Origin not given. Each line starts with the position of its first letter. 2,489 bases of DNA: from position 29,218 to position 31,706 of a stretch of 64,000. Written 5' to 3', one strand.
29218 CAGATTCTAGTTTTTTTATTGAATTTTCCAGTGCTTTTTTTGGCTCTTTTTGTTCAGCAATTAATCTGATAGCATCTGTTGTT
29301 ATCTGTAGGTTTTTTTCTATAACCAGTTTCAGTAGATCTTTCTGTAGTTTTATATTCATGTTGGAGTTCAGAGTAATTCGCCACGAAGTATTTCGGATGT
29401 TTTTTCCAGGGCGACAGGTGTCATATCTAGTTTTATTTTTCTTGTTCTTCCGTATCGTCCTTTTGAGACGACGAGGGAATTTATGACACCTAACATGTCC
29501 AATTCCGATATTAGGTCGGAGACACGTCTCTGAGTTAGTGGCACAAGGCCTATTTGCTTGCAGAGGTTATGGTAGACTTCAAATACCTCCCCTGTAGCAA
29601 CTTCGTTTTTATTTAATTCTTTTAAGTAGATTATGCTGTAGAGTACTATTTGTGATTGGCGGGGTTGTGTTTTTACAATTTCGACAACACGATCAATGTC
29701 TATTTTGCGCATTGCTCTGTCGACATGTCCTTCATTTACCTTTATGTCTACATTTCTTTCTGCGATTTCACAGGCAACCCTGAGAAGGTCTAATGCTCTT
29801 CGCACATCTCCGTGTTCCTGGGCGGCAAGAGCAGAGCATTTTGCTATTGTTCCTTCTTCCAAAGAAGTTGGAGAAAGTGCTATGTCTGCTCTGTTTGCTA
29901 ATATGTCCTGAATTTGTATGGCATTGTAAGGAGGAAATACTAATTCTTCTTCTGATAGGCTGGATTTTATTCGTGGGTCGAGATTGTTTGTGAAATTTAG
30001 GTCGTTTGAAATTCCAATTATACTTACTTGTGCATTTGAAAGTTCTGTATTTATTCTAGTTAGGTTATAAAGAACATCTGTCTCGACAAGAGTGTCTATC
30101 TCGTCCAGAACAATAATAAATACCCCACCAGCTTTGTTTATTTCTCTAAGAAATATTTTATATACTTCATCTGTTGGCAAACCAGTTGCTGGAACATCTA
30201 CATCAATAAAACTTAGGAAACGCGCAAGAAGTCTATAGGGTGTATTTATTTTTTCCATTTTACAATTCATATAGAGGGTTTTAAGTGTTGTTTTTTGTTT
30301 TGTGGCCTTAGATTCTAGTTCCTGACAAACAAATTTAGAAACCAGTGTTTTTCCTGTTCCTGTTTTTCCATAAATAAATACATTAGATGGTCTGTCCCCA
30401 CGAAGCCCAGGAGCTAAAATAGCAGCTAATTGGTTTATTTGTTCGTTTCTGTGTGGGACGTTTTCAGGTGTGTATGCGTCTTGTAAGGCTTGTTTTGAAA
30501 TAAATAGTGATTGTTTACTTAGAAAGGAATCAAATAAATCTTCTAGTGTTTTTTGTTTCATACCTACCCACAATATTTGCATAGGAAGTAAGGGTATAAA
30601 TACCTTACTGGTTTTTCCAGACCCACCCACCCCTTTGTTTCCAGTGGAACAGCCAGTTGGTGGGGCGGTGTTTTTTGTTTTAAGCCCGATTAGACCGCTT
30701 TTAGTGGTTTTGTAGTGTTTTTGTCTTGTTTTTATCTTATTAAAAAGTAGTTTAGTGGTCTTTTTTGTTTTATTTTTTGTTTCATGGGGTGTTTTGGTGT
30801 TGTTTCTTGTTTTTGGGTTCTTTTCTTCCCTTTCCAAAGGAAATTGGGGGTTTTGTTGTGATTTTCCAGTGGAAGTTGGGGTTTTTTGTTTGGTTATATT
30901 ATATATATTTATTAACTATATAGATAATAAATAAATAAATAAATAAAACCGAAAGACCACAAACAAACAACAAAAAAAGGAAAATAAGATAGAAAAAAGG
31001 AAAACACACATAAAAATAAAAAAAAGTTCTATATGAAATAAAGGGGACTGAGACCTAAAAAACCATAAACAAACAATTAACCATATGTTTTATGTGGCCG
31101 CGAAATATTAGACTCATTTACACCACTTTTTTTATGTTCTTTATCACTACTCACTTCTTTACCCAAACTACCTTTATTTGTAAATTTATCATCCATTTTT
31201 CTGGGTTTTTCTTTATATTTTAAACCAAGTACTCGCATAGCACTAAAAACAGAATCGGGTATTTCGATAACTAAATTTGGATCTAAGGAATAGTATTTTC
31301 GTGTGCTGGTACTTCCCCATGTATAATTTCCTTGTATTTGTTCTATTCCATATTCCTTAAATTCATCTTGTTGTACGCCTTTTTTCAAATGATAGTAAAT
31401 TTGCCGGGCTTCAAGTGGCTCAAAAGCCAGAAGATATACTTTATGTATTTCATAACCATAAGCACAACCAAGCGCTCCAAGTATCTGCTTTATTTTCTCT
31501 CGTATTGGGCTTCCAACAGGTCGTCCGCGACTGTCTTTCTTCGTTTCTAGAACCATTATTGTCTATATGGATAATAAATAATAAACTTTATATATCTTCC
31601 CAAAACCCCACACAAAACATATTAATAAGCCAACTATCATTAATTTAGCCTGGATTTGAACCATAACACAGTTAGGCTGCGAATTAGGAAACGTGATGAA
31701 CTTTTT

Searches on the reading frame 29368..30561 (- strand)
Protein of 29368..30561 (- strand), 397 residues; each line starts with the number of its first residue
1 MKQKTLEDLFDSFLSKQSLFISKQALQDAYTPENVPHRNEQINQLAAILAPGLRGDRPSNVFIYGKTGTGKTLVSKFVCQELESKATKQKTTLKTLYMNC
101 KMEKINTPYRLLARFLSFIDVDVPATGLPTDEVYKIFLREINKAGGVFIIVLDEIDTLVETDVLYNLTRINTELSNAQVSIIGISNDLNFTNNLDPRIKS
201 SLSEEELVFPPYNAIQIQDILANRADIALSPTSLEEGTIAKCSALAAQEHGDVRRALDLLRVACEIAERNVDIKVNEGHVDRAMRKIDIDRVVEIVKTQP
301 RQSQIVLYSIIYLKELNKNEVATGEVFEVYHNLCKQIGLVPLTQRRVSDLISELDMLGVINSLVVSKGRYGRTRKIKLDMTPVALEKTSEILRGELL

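Call 5: search_protein_families(library=pfam, proteins=[window:29368-30561:-])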
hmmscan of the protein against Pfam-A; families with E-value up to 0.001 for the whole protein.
window:29368-30561:- (397 aa): 10 families
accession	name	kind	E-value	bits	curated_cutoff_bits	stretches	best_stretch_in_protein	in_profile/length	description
PF09079.17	Cdc6_C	-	6.6e-31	106.6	25.1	1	295-386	2-94/96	CDC6, C terminal winged helix domain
PF22703.2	Cdc6_lid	-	4.1e-22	78.3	27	1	218-283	1-66/68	Cdc6 AAA+ ATPase-type lid domain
PF13401.12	AAA_22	-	1.5e-09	38.7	27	1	58-183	5-122/130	AAA domain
PF13191.12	AAA_16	-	3.6e-08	34.5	32.6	1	35-109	2-66/167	AAA ATPase domain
PF00004.35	AAA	-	4.1e-07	30.9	21.2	1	62-200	2-120/131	ATPase family associated with various cellular activities (AAA)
PF22606.2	Cdc6-ORC-like_ATPase_lid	-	4.5e-05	23.7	27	1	212-268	1-57/60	Cdc6/ORC-like, ATPase lid domain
PF00270.35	DEAD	-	5.1e-05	23.5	26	0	59-130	15-85/167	DEAD/DEAH box helicase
PF24883.2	NPHP3_N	-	9.8e-05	23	24.8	0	59-114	23-74/164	Nephrocystin 3, N-terminal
PF07728.20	AAA_5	-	0.00012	22.5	22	0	60-200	1-137/139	AAA domain (dynein-related subfamily)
PF05621.17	TniB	-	0.00014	21.8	22.4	1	42-161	20-134/189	Bacterial TniB protein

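Call 7: find_related_loci(query=window:29368-30561:-, collection=genome_contigs, flank=10000)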
Query window:29368-30561:- (397 aa) in genome_contigs; peptide patterns used: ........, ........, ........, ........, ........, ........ (x = any residue, [..] = any of these).
181 stretches matched a pattern; 65 encode a relative of the query (tblastn E <= 1e-3); 65 distinct loci.
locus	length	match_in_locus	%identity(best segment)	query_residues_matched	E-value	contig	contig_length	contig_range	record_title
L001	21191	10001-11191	95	1-397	0e+0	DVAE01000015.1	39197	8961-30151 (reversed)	MAG TPA_asm: Candidatus Undinarchaeales archaeon SRR5007147.bin71 isolate MAG_bin71 SRR5007147.bin71_genomic_k141_912745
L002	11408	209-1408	55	1-396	1e-145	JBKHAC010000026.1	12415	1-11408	MAG: Candidatus Woesearchaeota archaeon isolate D1M01_101 NODE_8021_length_12415_cov_7.287540, whole genome shotgun sequ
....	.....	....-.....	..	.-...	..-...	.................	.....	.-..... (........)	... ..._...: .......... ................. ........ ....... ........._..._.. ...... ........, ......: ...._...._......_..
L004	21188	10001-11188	56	1-392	1e-142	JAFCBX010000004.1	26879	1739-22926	MAG: Methanosarcinales archaeon isolate AB_1215_Bin_111 AB_1215_Bin_111.fna_scaffold_3818, whole genome shotgun sequence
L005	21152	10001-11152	55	1-380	7e-143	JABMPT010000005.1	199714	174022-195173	MAG: Candidatus Woesearchaeota archaeon isolate bin.69 k141_3931956, whole genome shotgun sequence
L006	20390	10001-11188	56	1-392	6e-142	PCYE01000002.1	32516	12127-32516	MAG: Candidatus Woesearchaeota archaeon CG10_big_fil_rev_8_21_14_0_10_33_12 CG10_8_21_14_0.10_scaffold_2486_c, whole gen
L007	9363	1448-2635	55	1-392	1e-141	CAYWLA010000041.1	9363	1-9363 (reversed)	MAG TPA_asm: uncultured Methanosarcinales archaeon isolate SRP178699_co1_467 genome assembly, contig: NODE_10243_length_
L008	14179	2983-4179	56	1-396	2e-141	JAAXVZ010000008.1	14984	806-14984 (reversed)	MAG: Nanoarchaeota archaeon isolate W9_Combined_metabat1_108 W9_Combined_metabat1_108_NODE_2128, whole genome shotgun se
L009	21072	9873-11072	54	1-396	1e-141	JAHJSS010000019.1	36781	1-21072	MAG: Nanoarchaeota archaeon isolate OS_PC_MetaG.mb.26 OS_PC_MetaG.mb.26_k141_189543, whole genome shotgun sequence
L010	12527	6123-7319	56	1-396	3e-141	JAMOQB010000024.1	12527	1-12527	MAG: Candidatus Woesearchaeota archaeon isolate 4559-240_metabat2_scaf2bin.044 4559-240_scaffold_2709_c1, whole genome s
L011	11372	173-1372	53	1-396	6e-141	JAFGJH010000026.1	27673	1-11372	MAG: Candidatus Woesearchaeota archaeon isolate Zod_Metabat.265 k87_8251452, whole genome shotgun sequence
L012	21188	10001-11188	54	1-392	3e-139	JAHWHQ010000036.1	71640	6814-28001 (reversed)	MAG: Candidatus Woesearchaeota archaeon isolate MP5_5_87 k127_23025087, whole genome shotgun sequence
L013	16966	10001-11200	53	1-396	5e-138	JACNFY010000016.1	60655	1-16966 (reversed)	MAG: Nanobdellati archaeon isolate NIOZ-UU113 NIOZ-UU_NODE_439_length_60655_cov_11.6255, whole genome shotgun sequence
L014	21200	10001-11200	52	1-396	3e-138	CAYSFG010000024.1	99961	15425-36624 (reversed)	MAG TPA_asm: Candidatus Woesearchaeota archaeon isolate binchicken_co203_433 genome assembly, contig: k141_1556948, whol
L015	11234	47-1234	54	1-392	5e-138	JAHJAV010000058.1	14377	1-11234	MAG: Nanoarchaeota archaeon isolate Modern_marine.mb.228 Modern_marine.mb.228_k141_1094130, whole genome shotgun sequenc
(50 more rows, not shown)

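Call 18: find_encoding_contigs(protein=window:29368-30561:-, flank=10000, max_places=10)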
Protein window:29368-30561:- (397 aa): no gene with exactly this product is on record in the collection.

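Call 26: find_homologous_proteins(query=window:29368-30561:-, max_evalue=1e-10)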
Query window:29368-30561:- (397 aa): 8000 proteins with E <= 1e-10 among 8000 candidates; the best 120 are listed.
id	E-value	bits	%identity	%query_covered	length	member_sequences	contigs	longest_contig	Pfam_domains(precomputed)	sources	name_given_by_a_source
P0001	2.2e-253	858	100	100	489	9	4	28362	PF22703.3,PF00004.36,PF13401.13,PF09079.18,PF13191.13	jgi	jgi:cell division control protein 6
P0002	2.0e-239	812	94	100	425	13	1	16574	PF22703.3,PF00004.36,PF13401.13,PF09079.18,PF13191.13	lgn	-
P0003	2.1e-181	621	71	100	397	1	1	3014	PF00270.36,PF22703.3,PF22606.3,PF00004.36,PF13401.13,PF01637.25,PF13191.13,PF24883.3,PF05729.19,PF00910.29,PF05621.18,PF09079.18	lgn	-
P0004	2.3e-178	611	70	100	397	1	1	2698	PF00270.36,PF22703.3,PF07693.21,PF24883.3,PF00004.36,PF13401.13,PF05621.18,PF09079.18,PF13191.13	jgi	jgi:cell division control protein 6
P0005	3.5e-177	607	69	100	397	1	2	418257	PF22703.3,PF22606.3,PF00004.36,PF13401.13,PF05621.18,PF09079.18,PF13191.13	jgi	-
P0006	6.2e-177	606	70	100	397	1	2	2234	PF22703.3,PF22606.3,PF00004.36,PF13401.13,PF05621.18,PF09079.18,PF13191.13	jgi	-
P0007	6.9e-177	606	67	100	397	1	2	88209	PF00270.36,PF22703.3,PF24883.3,PF05729.19,PF22606.3,PF00004.36,PF13401.13,PF01637.25,PF05621.18,PF09079.18,PF13191.13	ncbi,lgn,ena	-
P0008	2.8e-176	604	69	100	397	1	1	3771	PF22703.3,PF24883.3,PF05729.19,PF22606.3,PF00004.36,PF13401.13,PF05621.18,PF09079.18,PF13191.13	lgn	-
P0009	5.8e-175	600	68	100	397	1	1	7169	PF22703.3,PF22606.3,PF00004.36,PF13401.13,PF05621.18,PF09079.18,PF13191.13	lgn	-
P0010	2.1e-173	594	69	100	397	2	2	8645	PF22703.3,PF22606.3,PF13401.13,PF01637.25,PF09079.18,PF13191.13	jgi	-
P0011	1.0e-172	592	68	100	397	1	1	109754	PF22703.3,PF22606.3,PF00004.36,PF13401.13,PF01637.25,PF05621.18,PF09079.18,PF13191.13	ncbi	ncbi:MAG: ORC1-type DNA replication protein [Candidatus Undinarchaeales archaeon]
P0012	4.6e-172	590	67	100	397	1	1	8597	PF22703.3,PF07693.21,PF24883.3,PF05729.19,PF22606.3,PF00004.36,PF13401.13,PF01637.25,PF09079.18,PF13191.13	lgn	-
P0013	1.3e-171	588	68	100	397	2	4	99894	PF22703.3,PF22606.3,PF13401.13,PF05621.18,PF09079.18,PF13191.13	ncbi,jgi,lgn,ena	jgi:cell division control protein 6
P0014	3.5e-171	587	68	100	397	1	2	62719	PF22703.3,PF22606.3,PF00004.36,PF13401.13,PF05621.18,PF09079.18,PF13191.13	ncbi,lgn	-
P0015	2.6e-170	584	68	100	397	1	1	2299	PF22703.3,PF07693.21,PF24883.3,PF22606.3,PF00004.36,PF13401.13,PF05621.18,PF09079.18,PF13191.13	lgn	-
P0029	2.6e-160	551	63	100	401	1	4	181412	PF00270.36,PF22703.3,PF22606.3,PF13401.13,PF09079.18,PF13191.13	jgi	-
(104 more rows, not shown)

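Call 27: find_encoding_contigs(protein=P0005, flank=10000, max_places=2)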
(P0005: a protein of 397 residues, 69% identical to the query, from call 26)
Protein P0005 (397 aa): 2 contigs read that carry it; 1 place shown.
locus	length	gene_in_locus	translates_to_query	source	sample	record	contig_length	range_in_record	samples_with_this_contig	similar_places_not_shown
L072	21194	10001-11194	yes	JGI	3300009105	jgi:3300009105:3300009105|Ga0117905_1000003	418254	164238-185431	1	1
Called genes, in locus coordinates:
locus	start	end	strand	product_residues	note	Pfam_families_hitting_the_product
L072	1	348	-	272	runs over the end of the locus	-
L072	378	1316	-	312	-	PF01656:CbiA, PF02374:ArsA_ATPase, PF10609:ParA (faint), PF13614:AAA_31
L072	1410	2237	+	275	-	PF00156:Pribosyltran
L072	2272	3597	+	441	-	PF00206:Lyase_1, PF10397:ADSL_C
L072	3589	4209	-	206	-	-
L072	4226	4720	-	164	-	-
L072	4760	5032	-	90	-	-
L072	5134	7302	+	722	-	PF00270:DEAD, PF04851:ResIII, PF21210:RNA_helicase_helical, PF00271:Helicase_C, PF02732:ERCC4, PF12826:HHH_2, PF14520:HHH_5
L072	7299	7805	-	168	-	-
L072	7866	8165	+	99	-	-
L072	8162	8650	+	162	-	-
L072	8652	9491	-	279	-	-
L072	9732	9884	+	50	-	-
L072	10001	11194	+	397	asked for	PF05621:TniB (weak), PF13191:AAA_16, PF00004:AAA (weak), PF13401:AAA_22, PF22606:Cdc6-ORC-like_ATPase_lid, PF22703:Cdc6_lid, PF09079:WHD_Cdc6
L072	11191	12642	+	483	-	PF01336:tRNA_anti-codon (weak), PF00149:Metallophos, PF04042:DNA_pol_E_B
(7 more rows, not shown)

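Call 28: find_encoding_contigs(protein=P0029, flank=10000, max_places=2)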
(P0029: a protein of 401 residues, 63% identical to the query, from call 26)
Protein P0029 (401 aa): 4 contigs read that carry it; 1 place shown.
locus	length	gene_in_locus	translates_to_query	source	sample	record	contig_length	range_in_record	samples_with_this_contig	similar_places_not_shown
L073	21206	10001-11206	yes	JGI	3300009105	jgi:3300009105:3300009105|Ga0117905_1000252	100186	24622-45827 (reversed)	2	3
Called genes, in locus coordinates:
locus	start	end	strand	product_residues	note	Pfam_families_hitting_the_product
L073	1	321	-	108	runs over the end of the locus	PF05239:PRC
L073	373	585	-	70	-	-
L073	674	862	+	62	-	-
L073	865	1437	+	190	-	PF02163:Peptidase_M50 (faint)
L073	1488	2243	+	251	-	PF00156:Pribosyltran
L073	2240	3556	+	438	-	PF00206:Lyase_1, PF08328:ASL_C (weak), PF22304:ASLyase_C (faint), PF10397:ADSL_C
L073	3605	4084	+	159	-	-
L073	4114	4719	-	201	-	-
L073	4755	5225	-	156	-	-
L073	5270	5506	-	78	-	-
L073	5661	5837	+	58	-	-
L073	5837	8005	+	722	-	PF00270:DEAD, PF04851:ResIII, PF21210:RNA_helicase_helical, PF00271:Helicase_C, PF02732:ERCC4, PF12826:HHH_2 (weak), PF14520:HHH_5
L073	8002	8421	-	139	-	-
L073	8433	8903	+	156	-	-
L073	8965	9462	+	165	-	-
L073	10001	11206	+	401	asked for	PF00270:DEAD (faint), PF13191:AAA_16, PF13401:AAA_22, PF22606:Cdc6-ORC-like_ATPase_lid (weak), PF22703:Cdc6_lid, PF09079:WHD_Cdc6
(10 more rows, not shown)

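Call 29: find_encoding_contigs(protein=P0011, flank=10000, max_places=2)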
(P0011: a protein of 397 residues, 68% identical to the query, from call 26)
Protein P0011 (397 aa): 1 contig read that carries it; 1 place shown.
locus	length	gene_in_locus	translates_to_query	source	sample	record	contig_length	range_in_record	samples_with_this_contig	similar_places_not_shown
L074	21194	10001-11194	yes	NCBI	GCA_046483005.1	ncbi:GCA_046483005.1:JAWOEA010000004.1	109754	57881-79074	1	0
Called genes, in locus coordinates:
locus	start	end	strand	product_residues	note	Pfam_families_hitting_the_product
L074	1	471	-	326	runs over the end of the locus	PF01656:CbiA, PF02374:ArsA_ATPase, PF10609:ParA (faint), PF13614:AAA_31 (weak)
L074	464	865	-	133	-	-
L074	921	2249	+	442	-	PF00206:Lyase_1, PF08328:ASL_C (weak), PF10397:ADSL_C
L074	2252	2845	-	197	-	-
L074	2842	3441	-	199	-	-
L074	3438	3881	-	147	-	-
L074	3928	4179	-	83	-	-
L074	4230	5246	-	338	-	PF02073:Peptidase_M29, PF26233:NicX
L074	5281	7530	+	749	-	PF00270:DEAD, PF04851:ResIII, PF21210:RNA_helicase_helical, PF00271:Helicase_C, PF02732:ERCC4, PF12826:HHH_2, PF14520:HHH_5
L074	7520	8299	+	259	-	-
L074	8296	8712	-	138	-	-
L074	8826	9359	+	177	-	-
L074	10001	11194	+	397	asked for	PF01637:ATPase_2 (faint), PF05621:TniB, PF13191:AAA_16, PF00004:AAA (weak), PF13401:AAA_22, PF22606:Cdc6-ORC-like_ATPase_lid (weak), PF22703:Cdc6_lid, PF09079:WHD_Cdc6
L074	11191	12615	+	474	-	PF01336:tRNA_anti-codon (weak), PF00149:Metallophos, PF04042:DNA_pol_E_B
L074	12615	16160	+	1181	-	PF03833:PolC_DP2_N, PF24844:PolC_DP2_central, PF24846:PolC_DP2_cat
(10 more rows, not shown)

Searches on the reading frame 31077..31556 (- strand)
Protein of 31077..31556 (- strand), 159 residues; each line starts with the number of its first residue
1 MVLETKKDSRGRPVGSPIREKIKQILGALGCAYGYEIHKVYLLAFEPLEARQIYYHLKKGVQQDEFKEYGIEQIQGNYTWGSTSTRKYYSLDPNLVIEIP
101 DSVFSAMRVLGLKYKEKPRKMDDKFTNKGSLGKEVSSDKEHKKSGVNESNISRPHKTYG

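Call 5: search_protein_families(library=pfam, proteins=[window:31077-31556:-])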
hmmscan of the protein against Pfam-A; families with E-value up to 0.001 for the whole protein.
window:31077-31556:- (159 aa): 0 families

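Call 62: find_homologous_proteins(query=window:31077-31556:-, max_evalue=0.001)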
Query window:31077-31556:- (159 aa): 5 proteins with E <= 0.001 among 23 candidates.
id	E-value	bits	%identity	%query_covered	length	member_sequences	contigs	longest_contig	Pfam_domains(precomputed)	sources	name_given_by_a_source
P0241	4.1e-101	353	100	100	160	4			-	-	-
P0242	1.0e-76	274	77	100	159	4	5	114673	-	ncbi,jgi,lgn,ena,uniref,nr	ncbi:TPA: hypothetical protein H1011_01150 [archaeon]|jgi:hypothetical protein|uniref:Uncharacterize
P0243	1.1e-74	268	76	100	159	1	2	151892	-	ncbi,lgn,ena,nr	ncbi:TPA: hypothetical protein H1008_01790 [archaeon]|nr:hypothetical protein [Candidatus Undinarcha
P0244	6.3e-19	86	47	56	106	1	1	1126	-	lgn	-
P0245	2.4e-18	85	51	52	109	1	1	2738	-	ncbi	-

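Call 65: search_solved_structures(query=A2, max_evalue=10)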
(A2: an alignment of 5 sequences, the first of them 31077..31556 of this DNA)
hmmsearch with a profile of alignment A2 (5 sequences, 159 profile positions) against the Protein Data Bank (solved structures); distinct sequences matched with E-value up to 10: 3.
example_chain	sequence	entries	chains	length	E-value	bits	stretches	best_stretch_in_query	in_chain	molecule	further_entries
5aj4_Ak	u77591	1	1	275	0.59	13.3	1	62-144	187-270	MITORIBOSOMAL PROTEIN MS35, MRPS35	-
5aj3_k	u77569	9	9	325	0.83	12.9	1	62-144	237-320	MITORIBOSOMAL PROTEIN MS35, MRPS35 | 28S ribosomal protein S35, mitochondrial | Mitochondrial ribosomal protein S35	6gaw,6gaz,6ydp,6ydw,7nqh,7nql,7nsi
8oin_AB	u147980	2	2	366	1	12.5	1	62-144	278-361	28S ribosomal protein S35, mitochondrial isoform 1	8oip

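Call 71: predict_structure(alignment_id=A2)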
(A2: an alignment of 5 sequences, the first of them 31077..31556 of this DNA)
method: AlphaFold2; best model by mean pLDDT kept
length: 159 residues; sequences in the alignment: 5
mean_pLDDT: 70.4   pTM: 0.60
mean pLDDT of the five models: 70.4, 67.1, 61.4, 54.3, 45.3
residues with pLDDT >= 90: 35; 70-90: 64; 50-70: 22; < 50: 38
segments of 3 or more residues with pLDDT < 50: 1-4, 127-159
pLDDT, mean of each block of 10 residues (from residue 1): 52 73 90 91 90 90 86 77 83 82 89 65 47 33 35 42
secondary structure, 60 per line:
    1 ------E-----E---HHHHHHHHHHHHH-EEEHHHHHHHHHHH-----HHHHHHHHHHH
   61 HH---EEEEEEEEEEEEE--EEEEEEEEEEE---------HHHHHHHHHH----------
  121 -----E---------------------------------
elements in order: H17-29 E31-33 H34-44 H50-62 E66-78 E81-91 H101-110

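Call 73: fold_search(model_id=the predicted structure, library=pdb)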
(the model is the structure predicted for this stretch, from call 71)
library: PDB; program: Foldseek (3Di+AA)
matches with E <= 10: 903; with E <= 0.001: 1
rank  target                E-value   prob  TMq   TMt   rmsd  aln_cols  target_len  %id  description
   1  5x11_B                5.7e-04  1.00  0.37  0.33  13.6       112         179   20  Crystal structure of Bacillus subtilis PadR in complex with operator DNA (released 2017-11-22)
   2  5x11_G                1.0e-03  1.00  0.38  0.34  13.8       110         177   21  Crystal structure of Bacillus subtilis PadR in complex with operator DNA (released 2017-11-22)
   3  5x11_H                1.0e-03  1.00  0.38  0.35  13.7       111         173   22  Crystal structure of Bacillus subtilis PadR in complex with operator DNA (released 2017-11-22)
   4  5x11_E                1.1e-03  1.00  0.35  0.31  13.5       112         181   18  Crystal structure of Bacillus subtilis PadR in complex with operator DNA (released 2017-11-22)
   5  5x11_A                1.5e-03  1.00  0.37  0.33  13.5       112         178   20  Crystal structure of Bacillus subtilis PadR in complex with operator DNA (released 2017-11-22)
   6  5x11_F                1.6e-03  1.00  0.35  0.31  13.7       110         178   17  Crystal structure of Bacillus subtilis PadR in complex with operator DNA (released 2017-11-22)
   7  6abt_A                1.9e-03  1.00  0.30  0.47   8.5        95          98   22  Crystal structure of transcription factor from Listeria monocytogenes (released 2019-06-05)
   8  5x11_D                2.0e-03  1.00  0.39  0.35  13.8       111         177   21  Crystal structure of Bacillus subtilis PadR in complex with operator DNA (released 2017-11-22)
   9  5x11_C                2.2e-03  1.00  0.39  0.35  13.8       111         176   21  Crystal structure of Bacillus subtilis PadR in complex with operator DNA (released 2017-11-22)
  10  6abq_A                2.6e-03  1.00  0.30  0.41   8.5        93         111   20  Crystal structure of transcription factor from Listeria monocytogenes (released 2019-06-05)
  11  5dym                  2.8e-03  1.00  0.37  0.60   3.8        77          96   30  Crystal structure of a PadR family transcription regulator from hypervirulent Clostridium difficile R20291 - CdPadR_0991 (released 2016-10-05)
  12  9qbd_B                3.2e-03  1.00  0.35  0.50   8.0        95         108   21  Crystal structure of Brachyspira hampsonii PadR with Leu88 replaced by 3-aminotyrosine (released 2026-03-11)
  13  5z7b_B                3.2e-03  1.00  0.35  0.29  13.8       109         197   15  Crystal structure of the VanR transcription factor in complex with vanillate (released 2018-08-29)
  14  4ejo_A                3.6e-03  1.00  0.31  0.43   8.1        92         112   20  Crystal structure of padr family transcriptional regulator from Eggerthella lenta DSM 2243 (released 2012-04-25)
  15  7nvs_W                4.1e-03  1.00  0.36  0.31  10.1        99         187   14  RNA polymerase II core pre-initiation complex with closed promoter DNA in proximal position (released 2021-05-05)
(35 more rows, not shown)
